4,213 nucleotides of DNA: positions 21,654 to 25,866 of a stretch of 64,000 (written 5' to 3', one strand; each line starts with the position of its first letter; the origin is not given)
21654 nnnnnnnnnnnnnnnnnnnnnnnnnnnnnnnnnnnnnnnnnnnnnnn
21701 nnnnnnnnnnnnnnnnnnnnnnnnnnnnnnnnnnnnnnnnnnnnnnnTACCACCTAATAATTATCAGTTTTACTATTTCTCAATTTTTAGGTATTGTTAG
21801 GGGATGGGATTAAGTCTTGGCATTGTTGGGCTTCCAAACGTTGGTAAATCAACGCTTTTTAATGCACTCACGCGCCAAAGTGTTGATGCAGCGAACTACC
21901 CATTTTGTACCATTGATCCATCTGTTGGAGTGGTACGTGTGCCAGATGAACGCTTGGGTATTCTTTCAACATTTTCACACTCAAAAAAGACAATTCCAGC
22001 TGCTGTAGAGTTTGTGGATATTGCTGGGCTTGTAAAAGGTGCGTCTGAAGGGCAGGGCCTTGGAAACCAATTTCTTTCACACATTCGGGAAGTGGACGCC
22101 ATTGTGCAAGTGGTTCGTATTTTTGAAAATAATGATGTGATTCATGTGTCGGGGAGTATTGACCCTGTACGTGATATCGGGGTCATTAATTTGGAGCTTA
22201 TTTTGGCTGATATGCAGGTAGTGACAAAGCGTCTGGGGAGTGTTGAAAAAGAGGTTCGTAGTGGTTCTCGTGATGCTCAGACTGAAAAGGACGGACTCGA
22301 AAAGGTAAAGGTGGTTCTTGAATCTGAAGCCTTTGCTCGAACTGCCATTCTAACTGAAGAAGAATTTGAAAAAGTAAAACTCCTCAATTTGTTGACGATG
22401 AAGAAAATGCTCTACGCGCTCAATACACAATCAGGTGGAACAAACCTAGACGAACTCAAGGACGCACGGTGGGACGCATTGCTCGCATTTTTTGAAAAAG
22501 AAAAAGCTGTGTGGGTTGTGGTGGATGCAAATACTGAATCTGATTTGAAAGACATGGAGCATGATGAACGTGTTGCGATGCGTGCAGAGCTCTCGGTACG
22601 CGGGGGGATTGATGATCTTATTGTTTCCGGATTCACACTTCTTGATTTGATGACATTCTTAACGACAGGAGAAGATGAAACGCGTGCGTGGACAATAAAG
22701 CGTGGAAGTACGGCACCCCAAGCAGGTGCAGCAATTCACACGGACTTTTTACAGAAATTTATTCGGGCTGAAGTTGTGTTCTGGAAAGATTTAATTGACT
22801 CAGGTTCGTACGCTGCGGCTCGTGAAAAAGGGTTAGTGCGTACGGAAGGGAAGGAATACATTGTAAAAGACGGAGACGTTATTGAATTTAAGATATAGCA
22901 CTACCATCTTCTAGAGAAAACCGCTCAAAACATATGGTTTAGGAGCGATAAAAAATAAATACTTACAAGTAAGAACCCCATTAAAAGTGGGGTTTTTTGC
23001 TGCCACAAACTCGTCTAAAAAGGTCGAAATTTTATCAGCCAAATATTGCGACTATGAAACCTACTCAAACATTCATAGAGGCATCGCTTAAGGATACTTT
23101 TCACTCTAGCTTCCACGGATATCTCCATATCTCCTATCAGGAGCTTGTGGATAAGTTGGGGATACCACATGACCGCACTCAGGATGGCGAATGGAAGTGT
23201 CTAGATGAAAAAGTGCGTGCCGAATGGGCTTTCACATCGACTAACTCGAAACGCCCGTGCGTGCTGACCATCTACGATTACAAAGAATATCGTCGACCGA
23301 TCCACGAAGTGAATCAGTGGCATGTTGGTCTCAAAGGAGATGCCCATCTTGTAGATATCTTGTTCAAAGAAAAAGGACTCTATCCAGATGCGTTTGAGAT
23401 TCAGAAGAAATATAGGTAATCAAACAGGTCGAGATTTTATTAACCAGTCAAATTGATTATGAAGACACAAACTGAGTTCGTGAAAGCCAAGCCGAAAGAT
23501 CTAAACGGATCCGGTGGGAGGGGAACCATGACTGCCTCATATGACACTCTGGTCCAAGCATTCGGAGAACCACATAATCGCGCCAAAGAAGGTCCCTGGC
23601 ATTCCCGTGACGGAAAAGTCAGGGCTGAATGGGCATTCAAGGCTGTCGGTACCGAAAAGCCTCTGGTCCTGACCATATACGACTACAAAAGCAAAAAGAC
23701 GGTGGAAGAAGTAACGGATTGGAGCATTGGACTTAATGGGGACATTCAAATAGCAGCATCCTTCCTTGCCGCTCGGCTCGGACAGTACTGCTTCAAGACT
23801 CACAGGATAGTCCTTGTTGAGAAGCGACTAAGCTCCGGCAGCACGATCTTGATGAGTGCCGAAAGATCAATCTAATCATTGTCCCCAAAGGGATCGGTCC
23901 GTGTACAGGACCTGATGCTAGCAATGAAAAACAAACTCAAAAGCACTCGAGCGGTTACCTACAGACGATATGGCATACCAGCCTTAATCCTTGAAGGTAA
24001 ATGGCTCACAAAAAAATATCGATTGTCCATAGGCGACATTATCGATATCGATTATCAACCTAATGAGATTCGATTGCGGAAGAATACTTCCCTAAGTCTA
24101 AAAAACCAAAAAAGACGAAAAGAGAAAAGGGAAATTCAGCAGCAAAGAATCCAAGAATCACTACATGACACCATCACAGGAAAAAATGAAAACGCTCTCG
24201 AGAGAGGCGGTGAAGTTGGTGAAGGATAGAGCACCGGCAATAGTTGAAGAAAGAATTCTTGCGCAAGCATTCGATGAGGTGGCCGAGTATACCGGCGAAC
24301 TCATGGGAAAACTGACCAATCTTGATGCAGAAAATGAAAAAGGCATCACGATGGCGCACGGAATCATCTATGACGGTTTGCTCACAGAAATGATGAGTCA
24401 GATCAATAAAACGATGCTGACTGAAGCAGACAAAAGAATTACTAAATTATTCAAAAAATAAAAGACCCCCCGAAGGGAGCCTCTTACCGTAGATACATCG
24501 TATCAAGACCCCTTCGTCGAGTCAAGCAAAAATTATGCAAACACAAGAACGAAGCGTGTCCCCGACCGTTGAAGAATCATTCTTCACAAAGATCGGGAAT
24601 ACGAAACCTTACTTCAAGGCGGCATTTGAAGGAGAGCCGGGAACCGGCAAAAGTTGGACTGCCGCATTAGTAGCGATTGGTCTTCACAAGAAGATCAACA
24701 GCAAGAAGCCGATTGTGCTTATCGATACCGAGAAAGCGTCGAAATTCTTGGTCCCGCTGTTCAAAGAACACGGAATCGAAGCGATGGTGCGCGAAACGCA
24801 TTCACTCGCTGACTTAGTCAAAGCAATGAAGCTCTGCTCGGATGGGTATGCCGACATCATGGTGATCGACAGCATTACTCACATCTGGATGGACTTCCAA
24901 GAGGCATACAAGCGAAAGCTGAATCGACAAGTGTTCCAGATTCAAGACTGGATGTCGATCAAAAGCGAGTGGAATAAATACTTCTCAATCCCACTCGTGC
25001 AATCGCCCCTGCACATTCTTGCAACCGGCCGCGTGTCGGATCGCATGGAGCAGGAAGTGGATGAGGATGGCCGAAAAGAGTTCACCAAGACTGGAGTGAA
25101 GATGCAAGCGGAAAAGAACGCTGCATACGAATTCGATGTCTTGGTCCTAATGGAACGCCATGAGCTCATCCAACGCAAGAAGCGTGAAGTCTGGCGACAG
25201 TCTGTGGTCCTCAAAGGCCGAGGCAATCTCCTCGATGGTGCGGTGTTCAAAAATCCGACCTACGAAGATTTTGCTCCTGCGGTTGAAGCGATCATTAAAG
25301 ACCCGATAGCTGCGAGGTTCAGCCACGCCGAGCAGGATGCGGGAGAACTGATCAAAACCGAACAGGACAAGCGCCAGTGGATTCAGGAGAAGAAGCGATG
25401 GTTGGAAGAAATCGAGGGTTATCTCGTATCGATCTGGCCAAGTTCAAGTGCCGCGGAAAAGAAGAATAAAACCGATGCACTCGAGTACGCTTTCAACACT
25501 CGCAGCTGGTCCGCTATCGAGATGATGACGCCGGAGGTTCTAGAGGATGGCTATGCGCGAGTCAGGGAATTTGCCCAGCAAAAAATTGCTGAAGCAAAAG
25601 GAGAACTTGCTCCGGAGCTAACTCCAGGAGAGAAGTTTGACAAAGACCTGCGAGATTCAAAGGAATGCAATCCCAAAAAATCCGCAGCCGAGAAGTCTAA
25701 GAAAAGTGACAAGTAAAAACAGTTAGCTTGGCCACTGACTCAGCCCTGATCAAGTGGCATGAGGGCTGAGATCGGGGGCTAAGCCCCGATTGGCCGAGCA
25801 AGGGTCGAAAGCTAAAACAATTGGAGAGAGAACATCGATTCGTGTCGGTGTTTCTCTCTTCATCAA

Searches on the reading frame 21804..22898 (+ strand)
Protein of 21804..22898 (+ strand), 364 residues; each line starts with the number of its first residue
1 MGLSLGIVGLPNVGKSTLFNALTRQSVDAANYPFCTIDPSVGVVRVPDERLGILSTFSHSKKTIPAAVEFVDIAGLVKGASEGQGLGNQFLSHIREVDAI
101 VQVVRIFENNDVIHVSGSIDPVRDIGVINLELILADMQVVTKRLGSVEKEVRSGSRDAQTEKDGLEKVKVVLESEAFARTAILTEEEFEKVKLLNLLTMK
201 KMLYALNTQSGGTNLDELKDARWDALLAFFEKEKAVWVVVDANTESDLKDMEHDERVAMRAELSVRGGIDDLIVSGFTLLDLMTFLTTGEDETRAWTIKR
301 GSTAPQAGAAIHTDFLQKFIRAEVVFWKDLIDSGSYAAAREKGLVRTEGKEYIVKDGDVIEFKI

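Call 29: search_protein_families(library=phrogs, proteins=[window:21804-22898:+], max_evalue=0.00001)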
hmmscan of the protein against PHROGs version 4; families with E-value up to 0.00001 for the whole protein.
window:21804-22898:+ (364 aa): 1 family
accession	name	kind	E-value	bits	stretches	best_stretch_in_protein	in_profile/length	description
phrog_23947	-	unknown function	5.6e-128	428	1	1-363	1-361/364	-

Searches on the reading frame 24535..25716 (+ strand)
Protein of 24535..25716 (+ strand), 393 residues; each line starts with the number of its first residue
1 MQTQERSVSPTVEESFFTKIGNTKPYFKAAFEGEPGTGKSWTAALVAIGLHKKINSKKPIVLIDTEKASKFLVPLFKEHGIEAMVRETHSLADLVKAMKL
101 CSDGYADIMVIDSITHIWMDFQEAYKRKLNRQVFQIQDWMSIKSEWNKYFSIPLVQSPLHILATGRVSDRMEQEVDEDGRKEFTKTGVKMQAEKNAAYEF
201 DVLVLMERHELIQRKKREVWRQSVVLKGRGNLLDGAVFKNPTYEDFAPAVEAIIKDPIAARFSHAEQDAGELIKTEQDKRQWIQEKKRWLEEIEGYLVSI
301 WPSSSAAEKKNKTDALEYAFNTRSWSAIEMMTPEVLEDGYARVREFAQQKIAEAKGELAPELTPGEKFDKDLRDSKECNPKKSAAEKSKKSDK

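Call 29: search_protein_families(library=phrogs, proteins=[window:24535-25716:+], max_evalue=0.00001)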
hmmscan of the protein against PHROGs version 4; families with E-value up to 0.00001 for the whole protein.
window:24535-25716:+ (393 aa): 2 families
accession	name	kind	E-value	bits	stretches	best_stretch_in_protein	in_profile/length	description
phrog_1366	-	unknown function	1.7e-39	137.2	1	17-288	5-268/307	-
phrog_124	-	DNA, RNA and nucleotide metabolism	1.6e-11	45.2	1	22-343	39-317/382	Sak4-like ssDNA annealing protein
